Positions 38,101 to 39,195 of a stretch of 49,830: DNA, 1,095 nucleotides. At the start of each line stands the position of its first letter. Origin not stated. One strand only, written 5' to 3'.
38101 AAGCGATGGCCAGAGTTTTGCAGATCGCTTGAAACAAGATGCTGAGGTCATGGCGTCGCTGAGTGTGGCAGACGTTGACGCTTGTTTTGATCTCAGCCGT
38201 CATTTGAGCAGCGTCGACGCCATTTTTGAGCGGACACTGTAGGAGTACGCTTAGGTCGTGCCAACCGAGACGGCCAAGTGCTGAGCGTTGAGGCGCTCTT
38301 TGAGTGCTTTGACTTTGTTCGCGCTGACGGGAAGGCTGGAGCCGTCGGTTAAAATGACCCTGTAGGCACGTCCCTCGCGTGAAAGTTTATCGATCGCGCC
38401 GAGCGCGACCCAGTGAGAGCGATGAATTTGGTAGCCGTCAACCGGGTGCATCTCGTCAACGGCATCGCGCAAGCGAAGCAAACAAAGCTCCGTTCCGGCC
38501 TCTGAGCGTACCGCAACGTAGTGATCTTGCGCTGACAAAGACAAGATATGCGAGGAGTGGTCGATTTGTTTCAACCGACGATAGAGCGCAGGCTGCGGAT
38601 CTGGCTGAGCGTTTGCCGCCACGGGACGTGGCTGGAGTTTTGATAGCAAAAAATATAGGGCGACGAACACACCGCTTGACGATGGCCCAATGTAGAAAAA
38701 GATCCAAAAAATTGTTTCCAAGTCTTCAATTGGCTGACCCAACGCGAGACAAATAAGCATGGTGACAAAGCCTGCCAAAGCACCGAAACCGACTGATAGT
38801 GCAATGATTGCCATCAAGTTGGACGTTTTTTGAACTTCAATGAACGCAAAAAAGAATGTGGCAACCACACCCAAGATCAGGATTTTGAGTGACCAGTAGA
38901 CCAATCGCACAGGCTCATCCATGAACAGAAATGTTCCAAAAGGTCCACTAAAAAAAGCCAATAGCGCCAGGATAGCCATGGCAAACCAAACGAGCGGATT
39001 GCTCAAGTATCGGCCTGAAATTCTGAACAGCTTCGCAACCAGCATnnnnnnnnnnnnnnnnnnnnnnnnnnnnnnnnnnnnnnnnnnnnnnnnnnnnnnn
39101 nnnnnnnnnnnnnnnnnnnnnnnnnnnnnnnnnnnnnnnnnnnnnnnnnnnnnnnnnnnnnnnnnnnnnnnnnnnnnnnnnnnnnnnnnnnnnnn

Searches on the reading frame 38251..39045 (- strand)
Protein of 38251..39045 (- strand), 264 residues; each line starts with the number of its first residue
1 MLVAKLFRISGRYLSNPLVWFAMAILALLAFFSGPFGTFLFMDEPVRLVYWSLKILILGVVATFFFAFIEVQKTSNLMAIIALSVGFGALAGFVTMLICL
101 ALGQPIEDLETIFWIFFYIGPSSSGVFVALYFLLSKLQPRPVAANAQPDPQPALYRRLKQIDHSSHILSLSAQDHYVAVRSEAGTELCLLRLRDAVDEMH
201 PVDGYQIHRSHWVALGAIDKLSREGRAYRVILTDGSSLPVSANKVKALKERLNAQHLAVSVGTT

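Call 6: search_protein_families(library=pfam, proteins=[window:38251-39045:-], max_evalue=0.01)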
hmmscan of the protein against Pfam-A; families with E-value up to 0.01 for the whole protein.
window:38251-39045:- (264 aa): 1 family
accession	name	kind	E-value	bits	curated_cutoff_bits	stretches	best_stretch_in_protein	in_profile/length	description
PF04397.21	LytTR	-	2.3e-14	53.8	22.6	1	165-252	9-97/98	LytTr DNA-binding domain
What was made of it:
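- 38251..39045 (-): Gene for the membrane-anchored LytTR protein (264 aa). It has an N-terminal helix, four transmembrane helices, a disordered Pro/Gln-rich linker and a C-terminal LytTR fold. Pfam LytTR hit at 2.3e-14 (call 6).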

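Call 7: find_homologous_proteins(query=window:38251-39045:-, max_evalue=0.00001)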
Query window:38251-39045:- (264 aa): 81 proteins with E <= 0.00001 among 3414 candidates.
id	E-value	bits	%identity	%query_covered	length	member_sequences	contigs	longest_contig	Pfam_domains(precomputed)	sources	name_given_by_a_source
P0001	3.5e-152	523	99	92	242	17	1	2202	PF04397.22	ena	-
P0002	8.8e-108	378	64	100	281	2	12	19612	PF04397.22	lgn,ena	-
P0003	2.2e-45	173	37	94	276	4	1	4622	PF04397.22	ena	-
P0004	1.7e-44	170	38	94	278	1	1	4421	PF04397.22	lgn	-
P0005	8.2e-43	165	36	90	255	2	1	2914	PF04397.22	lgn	-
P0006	3.3e-41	160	36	95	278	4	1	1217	PF04397.22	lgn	-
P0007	5.8e-41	159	37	89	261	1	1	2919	PF04397.22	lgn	-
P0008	3.8e-40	156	36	90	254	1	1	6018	PF04397.22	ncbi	ncbi:MAG: LytTR family DNA-binding domain-containing protein [Sedimentitalea sp.]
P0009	5.2e-40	156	37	93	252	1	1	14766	PF04397.22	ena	-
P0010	2.6e-39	153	37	91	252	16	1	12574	PF04397.22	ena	-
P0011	3.4e-39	153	38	91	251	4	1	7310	PF04397.22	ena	-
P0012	4.5e-39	153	36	92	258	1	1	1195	PF04397.22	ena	-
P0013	7.0e-39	152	37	93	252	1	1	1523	PF04397.22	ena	-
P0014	2.4e-38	150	38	91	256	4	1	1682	PF04397.22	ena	-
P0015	3.7e-37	146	37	89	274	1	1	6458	PF04397.22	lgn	-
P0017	3.0e-36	143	38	89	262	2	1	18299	PF04397.22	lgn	-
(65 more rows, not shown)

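Call 9: find_encoding_contigs(protein=P0002, flank=6000, max_places=6)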
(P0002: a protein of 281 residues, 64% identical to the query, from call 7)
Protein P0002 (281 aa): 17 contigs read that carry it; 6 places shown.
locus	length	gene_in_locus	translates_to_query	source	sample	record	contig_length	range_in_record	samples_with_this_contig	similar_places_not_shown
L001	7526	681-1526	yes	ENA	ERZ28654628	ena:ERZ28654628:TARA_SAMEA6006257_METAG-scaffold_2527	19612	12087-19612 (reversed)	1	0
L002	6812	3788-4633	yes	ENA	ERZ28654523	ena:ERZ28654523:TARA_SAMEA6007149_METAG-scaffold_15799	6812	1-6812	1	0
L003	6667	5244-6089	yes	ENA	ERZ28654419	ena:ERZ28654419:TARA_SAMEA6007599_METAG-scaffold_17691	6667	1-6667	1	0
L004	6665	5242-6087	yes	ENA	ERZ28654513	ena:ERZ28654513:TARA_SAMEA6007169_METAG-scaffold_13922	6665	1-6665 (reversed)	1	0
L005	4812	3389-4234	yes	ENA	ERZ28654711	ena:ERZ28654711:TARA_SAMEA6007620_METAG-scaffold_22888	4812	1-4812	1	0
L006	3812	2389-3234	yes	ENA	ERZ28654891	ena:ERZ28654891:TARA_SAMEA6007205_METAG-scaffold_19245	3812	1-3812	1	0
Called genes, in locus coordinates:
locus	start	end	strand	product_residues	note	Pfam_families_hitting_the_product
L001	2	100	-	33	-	?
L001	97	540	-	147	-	PF09912:DUF2141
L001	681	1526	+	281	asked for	PF04397:LytTR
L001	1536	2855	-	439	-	PF00206:Lyase_1, PF10397:ADSL_C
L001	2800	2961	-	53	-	-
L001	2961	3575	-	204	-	PF04268:SoxG (weak)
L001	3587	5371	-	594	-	PF17806:SO_alpha_A3, PF01571:GCV_T, PF08669:GCV_T_C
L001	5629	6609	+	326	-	-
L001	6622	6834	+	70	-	-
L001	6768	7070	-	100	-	PF04267:SoxD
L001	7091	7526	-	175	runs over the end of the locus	PF01266:DAO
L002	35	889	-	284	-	PF05742:TANGO2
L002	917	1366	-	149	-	PF09912:DUF2141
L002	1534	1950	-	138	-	PF13127:DUF3955 (weak)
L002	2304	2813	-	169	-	PF09912:DUF2141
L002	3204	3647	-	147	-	PF09912:DUF2141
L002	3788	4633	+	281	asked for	PF04397:LytTR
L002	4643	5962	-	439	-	PF00206:Lyase_1, PF10397:ADSL_C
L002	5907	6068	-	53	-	-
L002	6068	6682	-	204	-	PF04268:SoxG (weak)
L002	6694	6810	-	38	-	?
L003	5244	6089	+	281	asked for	PF04397:LytTR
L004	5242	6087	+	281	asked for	PF04397:LytTR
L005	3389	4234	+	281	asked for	PF04397:LytTR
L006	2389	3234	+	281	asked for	PF04397:LytTR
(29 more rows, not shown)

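Call 10: find_encoding_contigs(protein=P0001, flank=6000, max_places=4)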
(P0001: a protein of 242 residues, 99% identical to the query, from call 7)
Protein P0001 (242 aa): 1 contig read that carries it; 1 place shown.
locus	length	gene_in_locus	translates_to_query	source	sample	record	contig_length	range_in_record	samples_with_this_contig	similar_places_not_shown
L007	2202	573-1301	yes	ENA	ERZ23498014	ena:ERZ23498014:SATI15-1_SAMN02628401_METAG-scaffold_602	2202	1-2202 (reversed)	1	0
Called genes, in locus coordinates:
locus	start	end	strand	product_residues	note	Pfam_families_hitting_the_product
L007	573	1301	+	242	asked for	PF04397:LytTR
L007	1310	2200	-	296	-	?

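Call 16: find_related_loci(query=A2, collection=genome_contigs, flank=3000)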
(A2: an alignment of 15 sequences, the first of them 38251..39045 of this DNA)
Query A2 (264 aa) in genome_contigs; peptide patterns used: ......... (x = any residue, [..] = any of these).
434 stretches matched a pattern; 422 encode a relative of the query (tblastn E <= 1e-3); the best 80 are kept; 80 distinct loci.
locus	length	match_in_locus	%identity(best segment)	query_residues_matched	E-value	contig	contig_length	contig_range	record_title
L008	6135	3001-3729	38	4-249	4e-49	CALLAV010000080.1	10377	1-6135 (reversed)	MAG: uncultured Amylibacter sp. isolate L2_Bin_METABAT__100_sub_1 genome assembly, contig: c_000001360102, whole genome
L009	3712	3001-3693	38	20-253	1e-45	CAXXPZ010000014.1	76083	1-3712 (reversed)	MAG: uncultured Ruegeria sp. isolate 6fb33499-5c2c-4897-8475-b59f5cda82c2 genome assembly, contig: contig_14, whole geno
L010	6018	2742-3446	36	12-249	8e-44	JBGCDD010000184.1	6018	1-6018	MAG: Sedimentitalea sp. isolate SGMAG-86 contig184, whole genome shotgun sequence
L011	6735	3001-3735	34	8-255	9e-42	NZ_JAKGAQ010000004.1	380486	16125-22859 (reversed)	Octadecabacter dasysiphoniae strain G9-8 NODE_4_length_380486_cov_433.527545, whole genome shotgun sequence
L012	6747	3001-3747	37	2-249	9e-42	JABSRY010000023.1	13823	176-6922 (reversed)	MAG: Hyphomicrobiales bacterium isolate DT_98 DT-Rhizobiales-1_scaffold_23, whole genome shotgun sequence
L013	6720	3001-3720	37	8-250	8e-41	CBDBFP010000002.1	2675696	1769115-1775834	MAG: Hyphomicrobiales bacterium isolate 34cef785-5a36-4f6a-861f-25d9cff260ce genome assembly, contig: contig_2, whole ge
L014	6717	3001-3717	37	12-253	2e-37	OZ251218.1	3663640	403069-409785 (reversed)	MAG: Gammaproteobacteria bacterium isolate 031b1704-bdc2-424c-90b7-94367094504e genome assembly, chromosome: 1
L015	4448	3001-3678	35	20-249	4e-33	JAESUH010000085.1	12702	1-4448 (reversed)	MAG: Rhizobiaceae bacterium isolate NORP335 CoAssembly_708379, whole genome shotgun sequence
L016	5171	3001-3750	35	2-250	7e-32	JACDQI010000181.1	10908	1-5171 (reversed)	MAG: Devosia sp. isolate Bin1 k141_8593, whole genome shotgun sequence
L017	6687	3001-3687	33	20-244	7e-32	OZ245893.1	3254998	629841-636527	MAG: Alphaproteobacteria bacterium isolate 2b9027ee-12ae-4d33-b042-101d4d259cb6 genome assembly, chromosome: 1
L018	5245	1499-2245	34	26-256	4e-31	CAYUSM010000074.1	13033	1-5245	MAG TPA_asm: uncultured Sulfitobacter sp. isolate SRP342821_co1_167 genome assembly, contig: NODE_3894_length_13033_cov_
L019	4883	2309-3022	35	12-250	5e-31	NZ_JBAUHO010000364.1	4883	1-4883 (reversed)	MAG: Planktotalea sp. isolate MFD03264_ilm_asm_bin22 k127_156401, whole genome shotgun sequence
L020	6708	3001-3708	33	33-255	3e-30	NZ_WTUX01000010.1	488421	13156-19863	Maritimibacter harenae strain DP07 scaffold10, whole genome shotgun sequence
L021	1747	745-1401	32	24-250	1e-30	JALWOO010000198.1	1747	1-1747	MAG: Amylibacter sp. isolate M2_maxbin2_scaf2bin.182 M2_NODE_171102_length_1747_cov_2.224074, whole genome shotgun seque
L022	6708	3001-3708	33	14-250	6e-30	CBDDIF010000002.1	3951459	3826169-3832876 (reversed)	MAG: Hoeflea sp. isolate de7d1fd8-3844-4ab1-894f-cffbf416fd34 genome assembly, contig: contig_2, whole genome shotgun se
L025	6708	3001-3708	33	14-250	1e-29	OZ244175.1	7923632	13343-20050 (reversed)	MAG: Hoeflea sp. isolate b91fc3f4-b724-4702-9b56-207046c8be30 genome assembly, chromosome: 1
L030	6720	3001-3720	30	16-253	4e-29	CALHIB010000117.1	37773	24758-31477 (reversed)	MAG: uncultured Rhizobiaceae group bacterium isolate R3_Bin_Bin_49_1 genome assembly, contig: c_000002401676, whole geno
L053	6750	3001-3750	32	24-256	4e-26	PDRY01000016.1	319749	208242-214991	MAG: Rhodobacterales bacterium isolate DOLJORAL78_64_13 DolJOral78_scaffold_25, whole genome shotgun sequence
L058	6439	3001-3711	33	17-249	4e-26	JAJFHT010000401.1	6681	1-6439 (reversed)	MAG: Hyphomicrobiales bacterium isolate OFTM20 OFTM20_400, whole genome shotgun sequence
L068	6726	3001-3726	31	15-250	3e-25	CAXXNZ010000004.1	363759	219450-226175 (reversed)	MAG: Devosiaceae bacterium isolate b10298dc-9407-4ce3-ac6d-ff830c28e2da genome assembly, contig: contig_4, whole genome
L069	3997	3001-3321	44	147-253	3e-25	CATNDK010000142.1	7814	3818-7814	MAG: Thalassococcus halodurans isolate SRR3960576_bin.1_MetaWRAP_v1.3_MAG genome assembly, contig: ERZ505213.2853, whole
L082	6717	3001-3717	32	13-241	1e-24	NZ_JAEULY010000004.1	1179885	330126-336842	MAG: Phreatobacter sp. isolate new MAG-133 k141_3227666, whole genome shotgun sequence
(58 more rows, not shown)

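Call 20: search_protein_families(library=pfam, proteins=[L008:885-2393:-, L013:878-2386:-, L011:2359-2937:-, L002:1534-1950:-], max_evalue=0.001)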
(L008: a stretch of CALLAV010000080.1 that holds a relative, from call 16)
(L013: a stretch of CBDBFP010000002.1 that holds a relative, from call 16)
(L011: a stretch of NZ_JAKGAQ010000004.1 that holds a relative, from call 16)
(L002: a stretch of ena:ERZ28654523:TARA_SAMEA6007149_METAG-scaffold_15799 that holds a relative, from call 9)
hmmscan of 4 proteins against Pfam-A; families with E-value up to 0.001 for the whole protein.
L008:885-2393:- (502 aa): 1 family
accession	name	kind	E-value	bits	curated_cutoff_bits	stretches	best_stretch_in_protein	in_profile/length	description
PF03055.21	RPE65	-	1.4e-89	301.7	27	1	54-500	8-468/469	Retinal pigment epithelial membrane protein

L013:878-2386:- (502 aa): 1 family
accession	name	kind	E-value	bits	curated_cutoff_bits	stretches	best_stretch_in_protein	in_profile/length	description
PF03055.21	RPE65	-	2.1e-83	281.4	27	1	54-500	6-468/469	Retinal pigment epithelial membrane protein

L011:2359-2937:- (192 aa): 0 families

L002:1534-1950:- (138 aa): 1 family
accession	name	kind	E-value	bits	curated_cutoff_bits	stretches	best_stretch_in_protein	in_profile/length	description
PF13127.11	DUF3955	-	7.7e-07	29.4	22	1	11-54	4-47/59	Protein of unknown function (DUF3955)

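Call 22: find_related_loci(query=A2, collection=metagenome_contigs, flank=2500)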
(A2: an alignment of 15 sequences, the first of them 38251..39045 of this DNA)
Query A2 (264 aa) in metagenome_contigs; peptide patterns used: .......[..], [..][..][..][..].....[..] (x = any residue, [..] = any of these).
425 stretches matched a pattern; 348 encode a relative of the query (tblastn E <= 1e-3); the best 80 are kept; 80 distinct loci.
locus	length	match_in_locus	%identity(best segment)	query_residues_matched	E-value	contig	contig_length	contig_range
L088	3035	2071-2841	37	3-258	9e-43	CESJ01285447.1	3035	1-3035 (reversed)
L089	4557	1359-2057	36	26-250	3e-30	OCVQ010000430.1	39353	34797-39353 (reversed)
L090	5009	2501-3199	36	26-250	3e-30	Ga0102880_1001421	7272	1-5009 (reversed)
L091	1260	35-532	38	80-248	1e-30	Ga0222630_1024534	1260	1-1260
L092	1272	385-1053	34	15-241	4e-30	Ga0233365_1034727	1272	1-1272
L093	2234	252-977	34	12-249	1e-29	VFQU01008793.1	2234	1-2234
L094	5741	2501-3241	33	15-250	3e-29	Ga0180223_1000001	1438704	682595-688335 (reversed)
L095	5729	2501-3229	36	13-250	4e-29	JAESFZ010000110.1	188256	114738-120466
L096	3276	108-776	34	15-241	9e-29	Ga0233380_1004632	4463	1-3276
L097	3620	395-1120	33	16-250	9e-29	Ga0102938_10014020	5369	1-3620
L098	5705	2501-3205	33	12-250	9e-29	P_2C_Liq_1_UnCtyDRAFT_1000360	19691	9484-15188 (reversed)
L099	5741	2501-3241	31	30-255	2e-28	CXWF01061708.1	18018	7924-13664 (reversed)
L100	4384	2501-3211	32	15-249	3e-28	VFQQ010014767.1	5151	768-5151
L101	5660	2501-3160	35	34-251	4e-28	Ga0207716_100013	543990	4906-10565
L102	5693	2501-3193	35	14-241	1e-27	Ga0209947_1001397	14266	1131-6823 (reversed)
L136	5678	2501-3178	32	20-249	9e-26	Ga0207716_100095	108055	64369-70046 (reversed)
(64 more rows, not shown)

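Call 24: find_encoding_contigs(protein=P0003, flank=2500, max_places=2)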
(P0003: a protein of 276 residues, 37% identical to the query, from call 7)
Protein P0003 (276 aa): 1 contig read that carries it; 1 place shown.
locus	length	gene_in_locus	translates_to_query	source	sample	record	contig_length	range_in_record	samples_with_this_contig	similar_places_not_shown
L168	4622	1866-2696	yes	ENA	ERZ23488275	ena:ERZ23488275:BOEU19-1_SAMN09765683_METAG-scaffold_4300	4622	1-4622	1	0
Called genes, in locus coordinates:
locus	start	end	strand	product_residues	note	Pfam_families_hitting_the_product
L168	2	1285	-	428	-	?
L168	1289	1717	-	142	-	PF09912:DUF2141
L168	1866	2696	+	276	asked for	PF04397:LytTR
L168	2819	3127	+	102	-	PF00239:Resolvase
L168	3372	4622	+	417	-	?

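Call 25: find_encoding_contigs(protein=P0004, flank=2500, max_places=2)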
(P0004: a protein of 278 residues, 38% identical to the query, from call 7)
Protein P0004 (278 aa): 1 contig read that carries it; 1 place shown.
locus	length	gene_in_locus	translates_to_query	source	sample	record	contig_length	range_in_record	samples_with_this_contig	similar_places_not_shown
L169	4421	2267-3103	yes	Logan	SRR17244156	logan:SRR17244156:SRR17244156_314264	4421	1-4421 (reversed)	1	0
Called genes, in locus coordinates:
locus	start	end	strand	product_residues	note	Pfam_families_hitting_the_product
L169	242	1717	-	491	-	PF03055:RPE65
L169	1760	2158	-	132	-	PF09912:DUF2141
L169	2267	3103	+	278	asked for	PF04397:LytTR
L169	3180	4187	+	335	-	PF12740:PETase (faint), PF03403:PAF-AH_p_II (faint)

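Call 26: find_encoding_contigs(protein=P0009, flank=2500, max_places=2)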
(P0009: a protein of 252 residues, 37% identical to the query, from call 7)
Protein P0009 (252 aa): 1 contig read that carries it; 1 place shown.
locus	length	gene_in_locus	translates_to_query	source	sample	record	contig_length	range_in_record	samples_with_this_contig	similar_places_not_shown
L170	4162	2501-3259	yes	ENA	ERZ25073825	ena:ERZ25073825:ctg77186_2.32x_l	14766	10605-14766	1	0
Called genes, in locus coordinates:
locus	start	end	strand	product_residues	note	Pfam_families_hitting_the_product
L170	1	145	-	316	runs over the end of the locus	-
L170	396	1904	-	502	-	PF03055:RPE65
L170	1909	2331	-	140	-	PF09912:DUF2141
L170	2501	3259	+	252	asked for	PF04397:LytTR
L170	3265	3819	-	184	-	PF09912:DUF2141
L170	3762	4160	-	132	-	?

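Call 27: find_encoding_contigs(protein=P0010, flank=2500, max_places=2)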
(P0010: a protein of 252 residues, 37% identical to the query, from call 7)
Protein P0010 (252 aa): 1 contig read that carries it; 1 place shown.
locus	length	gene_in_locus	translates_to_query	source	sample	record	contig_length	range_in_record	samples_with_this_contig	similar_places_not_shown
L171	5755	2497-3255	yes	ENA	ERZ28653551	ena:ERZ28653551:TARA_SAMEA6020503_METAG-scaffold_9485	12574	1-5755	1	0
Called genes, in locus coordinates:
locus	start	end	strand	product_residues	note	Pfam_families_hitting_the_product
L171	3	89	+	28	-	?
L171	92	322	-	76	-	-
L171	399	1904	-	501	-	PF03055:RPE65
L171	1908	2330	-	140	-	PF09912:DUF2141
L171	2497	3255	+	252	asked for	PF04397:LytTR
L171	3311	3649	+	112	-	PF13302:Acetyltransf_3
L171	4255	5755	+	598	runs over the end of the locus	PF00009:GTP_EFTU, PF03144:GTP_EFTU_D2, PF00679:EFG_C, PF06421:LepA_C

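Call 28: find_encoding_contigs(protein=P0017, flank=2500, max_places=2)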
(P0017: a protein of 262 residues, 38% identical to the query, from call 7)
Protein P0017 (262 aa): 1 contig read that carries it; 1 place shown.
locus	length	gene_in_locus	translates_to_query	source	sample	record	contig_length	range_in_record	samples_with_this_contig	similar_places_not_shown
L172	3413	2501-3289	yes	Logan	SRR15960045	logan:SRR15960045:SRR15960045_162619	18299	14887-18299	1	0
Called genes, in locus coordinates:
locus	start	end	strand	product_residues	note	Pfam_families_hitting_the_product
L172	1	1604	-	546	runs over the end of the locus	PF00890:FAD_binding_2 (weak), PF01266:DAO (faint), PF01946:Thi4 (faint), PF12831:FAD_oxidored, PF01593:Amino_oxidase (weak), PF13450:NAD_binding_8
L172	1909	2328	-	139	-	PF09912:DUF2141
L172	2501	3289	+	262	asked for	PF04397:LytTR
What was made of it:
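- Tried and rejected: The useful close relatives came from exact-protein look-ups instead (calls 9, 10, 24-28).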

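Call 56: search_protein_families(library=pfam, proteins=[L016:2390-2944:-, L030:2355-2867:-, L025:2307-2960:+, L069:518-2314:-, L136:1673-2080:-, L053:724-2535:-, L068:2321-2971:-, L095:1669-2370:-, L082:1586-2953:-, L058:544-2508:-], max_evalue=0.01)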
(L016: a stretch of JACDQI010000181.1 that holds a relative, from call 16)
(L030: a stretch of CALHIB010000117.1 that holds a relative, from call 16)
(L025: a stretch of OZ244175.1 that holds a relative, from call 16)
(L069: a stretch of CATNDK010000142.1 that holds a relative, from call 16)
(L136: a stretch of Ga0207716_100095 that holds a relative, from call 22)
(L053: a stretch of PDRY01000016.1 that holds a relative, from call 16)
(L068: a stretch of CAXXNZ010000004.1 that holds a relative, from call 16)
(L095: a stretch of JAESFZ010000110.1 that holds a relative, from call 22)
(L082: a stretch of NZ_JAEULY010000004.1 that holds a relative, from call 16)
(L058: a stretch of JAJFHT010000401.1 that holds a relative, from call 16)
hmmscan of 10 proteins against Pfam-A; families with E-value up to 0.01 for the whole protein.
L016:2390-2944:- (184 aa): 1 family
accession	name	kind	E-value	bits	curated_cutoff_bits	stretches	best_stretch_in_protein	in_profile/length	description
PF10067.14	DUF2306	-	8.4e-17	62.1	31.6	1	34-170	2-139/147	Predicted membrane protein (DUF2306)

L030:2355-2867:- (170 aa): 2 families
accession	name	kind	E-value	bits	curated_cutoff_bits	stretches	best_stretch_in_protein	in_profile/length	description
PF10067.14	DUF2306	-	2.9e-18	66.9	31.6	1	19-123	2-114/147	Predicted membrane protein (DUF2306)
PF04238.17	DUF420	-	4.6e-05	24.2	30.5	1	80-140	7-66/130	Protein of unknown function (DUF420)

L025:2307-2960:+ (217 aa): 0 families

L069:518-2314:- (598 aa): 26 families (the best 25 are shown)
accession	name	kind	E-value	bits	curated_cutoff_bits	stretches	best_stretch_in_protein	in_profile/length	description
PF07719.23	TPR_2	-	3.6e-35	117.6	27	3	498-523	7-32/34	Tetratricopeptide repeat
PF00515.34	TPR_1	-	8.3e-32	108.1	27.8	3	498-523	7-32/34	Tetratricopeptide repeat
PF13432.12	TPR_16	-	4.2e-25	88.2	32.7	3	427-490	1-63/65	Tetratricopeptide repeat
PF13428.12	TPR_14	-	3.2e-24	83.4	23.5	1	355-394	5-44/44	Tetratricopeptide repeat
PF13181.12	TPR_8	-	2.8e-23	80.5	25.7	1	498-521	7-30/34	Tetratricopeptide repeat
PF14559.12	TPR_19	-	8.6e-23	80.9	25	4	331-394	5-68/68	Tetratricopeptide repeat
PF13414.12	TPR_11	-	1.3e-21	76.4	26.8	2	501-540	3-42/42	TPR repeat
PF13176.12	TPR_7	-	4e-17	61.2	27.9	0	497-522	4-29/36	Tetratricopeptide repeat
PF13424.12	TPR_12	-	9.3e-17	61.4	30.1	2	459-522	5-75/77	Tetratricopeptide repeat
PF13174.12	TPR_6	-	3.1e-16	59.3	26.3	0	318-348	1-31/33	Tetratricopeptide repeat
PF13371.12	TPR_9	-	1.8e-15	57.1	35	2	471-528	8-65/73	Tetratricopeptide repeat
PF12895.13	ANAPC3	-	1.3e-12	48.3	27.2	0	399-483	3-81/82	Anaphase-promoting complex, cyclosome, subunit 3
PF13431.12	TPR_17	-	5e-12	45.5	24.4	0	446-478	2-33/34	Tetratricopeptide repeat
PF24575.1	TPR_Slam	-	1.5e-08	35.4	35.2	0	316-403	14-99/104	Surface lipoprotein assembly modifier, N-terminal TPR repeats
PF13374.12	TPR_10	-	8.6e-08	32.4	27.5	1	497-520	7-30/42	Tetratricopeptide repeat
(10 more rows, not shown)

L136:1673-2080:- (135 aa): 0 families

L053:724-2535:- (603 aa): 1 family
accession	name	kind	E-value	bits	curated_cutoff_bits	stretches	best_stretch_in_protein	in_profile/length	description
PF00496.27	SBP_bac_5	-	2.9e-60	204.8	32.4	1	101-510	2-363/368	Bacterial extracellular solute-binding proteins, family 5 Middle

L068:2321-2971:- (216 aa): 0 families

L095:1669-2370:- (233 aa): 0 families

L082:1586-2953:- (455 aa): 5 families
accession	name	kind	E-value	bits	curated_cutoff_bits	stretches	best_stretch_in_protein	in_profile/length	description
PF13409.12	GST_N_2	-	3.9e-15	56.6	25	1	262-326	3-68/70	Glutathione S-transferase, N-terminal domain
PF13417.12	GST_N_3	-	8e-14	52.2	22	1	255-332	1-74/75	Glutathione S-transferase, N-terminal domain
PF02798.26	GST_N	-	2.1e-13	50.8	20.9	1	252-326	2-75/76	Glutathione S-transferase, N-terminal domain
PF00043.30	GST_C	-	8.3e-06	26.4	20.7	1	387-451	28-93/93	Glutathione S-transferase, C-terminal domain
PF14497.11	GST_C_3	-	0.00053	20.6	21.6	1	383-451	24-95/104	Glutathione S-transferase, C-terminal domain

L058:544-2508:- (654 aa): 10 families
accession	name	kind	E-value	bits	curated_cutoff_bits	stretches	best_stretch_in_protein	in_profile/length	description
PF00009.33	GTP_EFTU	-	6.3e-57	192.6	26.5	1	60-238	2-187/188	Elongation factor Tu GTP binding domain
PF06421.17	LepA_C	-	1.4e-50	170.3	29.7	1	545-651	1-107/107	GTP-binding protein LepA C-terminus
PF00679.30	EFG_C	-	1.8e-19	70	27.9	1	457-541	2-86/89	Elongation factor G C-terminus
PF03144.31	GTP_EFTU_D2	-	2.3e-10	41.2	30.3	1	263-333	1-73/73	Elongation factor Tu domain 2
PF14492.12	EFG_III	-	1.5e-05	25.4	27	1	350-422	3-72/75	Elongation Factor G, domain III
PF01926.29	MMR_HSR1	-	1.7e-05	25.3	21.9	1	71-189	9-113/113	50S ribosome-binding GTPase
PF16897.10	MMR_HSR1_Xtn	-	5.3e-05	23.6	35.2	1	178-237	53-104/106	C-terminal region of MMR_HSR1 domain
PF00071.28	Ras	-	0.00017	21.7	21.6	1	109-237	30-160/162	Ras family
PF10662.15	PduV-EutP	-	0.0022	18.3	21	1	114-233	22-141/143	Ethanolamine utilisation - propanediol utilisation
PF08477.19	Roc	-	0.0065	17.1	27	0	104-191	29-119/119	Ras of Complex, Roc, domain of DAPkinase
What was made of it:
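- On HigX-like membrane regulators (four transmembrane helices plus LytTR domain): Related loci carry DUF2141/RPE65 or DUF2306 as the divergent gene (calls 9, 20, 24-28, 56).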

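Call 60: search_solved_structures(query=window:38251-39045:-, max_evalue=1)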
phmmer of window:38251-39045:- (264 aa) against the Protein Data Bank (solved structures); distinct sequences matched with E-value up to 1: 1.
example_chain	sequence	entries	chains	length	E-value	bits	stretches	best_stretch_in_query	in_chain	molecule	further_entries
8feh_D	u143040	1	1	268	0.018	17.8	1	138-251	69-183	Minor capsid protein A1 fusion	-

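Call 61: search_protein_families(library=ncbifam, proteins=[window:38251-39045:-], max_evalue=0.01)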
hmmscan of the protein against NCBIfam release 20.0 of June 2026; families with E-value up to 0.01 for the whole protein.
window:38251-39045:- (264 aa): 0 families

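Call 62: search_solved_structures(query=A2, max_evalue=1)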
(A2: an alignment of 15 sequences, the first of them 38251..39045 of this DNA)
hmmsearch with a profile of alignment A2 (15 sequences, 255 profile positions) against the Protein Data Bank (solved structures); distinct sequences matched with E-value up to 1: 1.
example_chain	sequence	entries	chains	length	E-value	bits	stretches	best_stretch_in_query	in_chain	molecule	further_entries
3d6w_A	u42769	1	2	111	0.085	15.5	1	205-251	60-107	Methyl-accepting/DNA response regulator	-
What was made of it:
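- Tried and rejected: PDB sequence searches (calls 60, 62) and NCBIfam (call 61) gave nothing useful.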
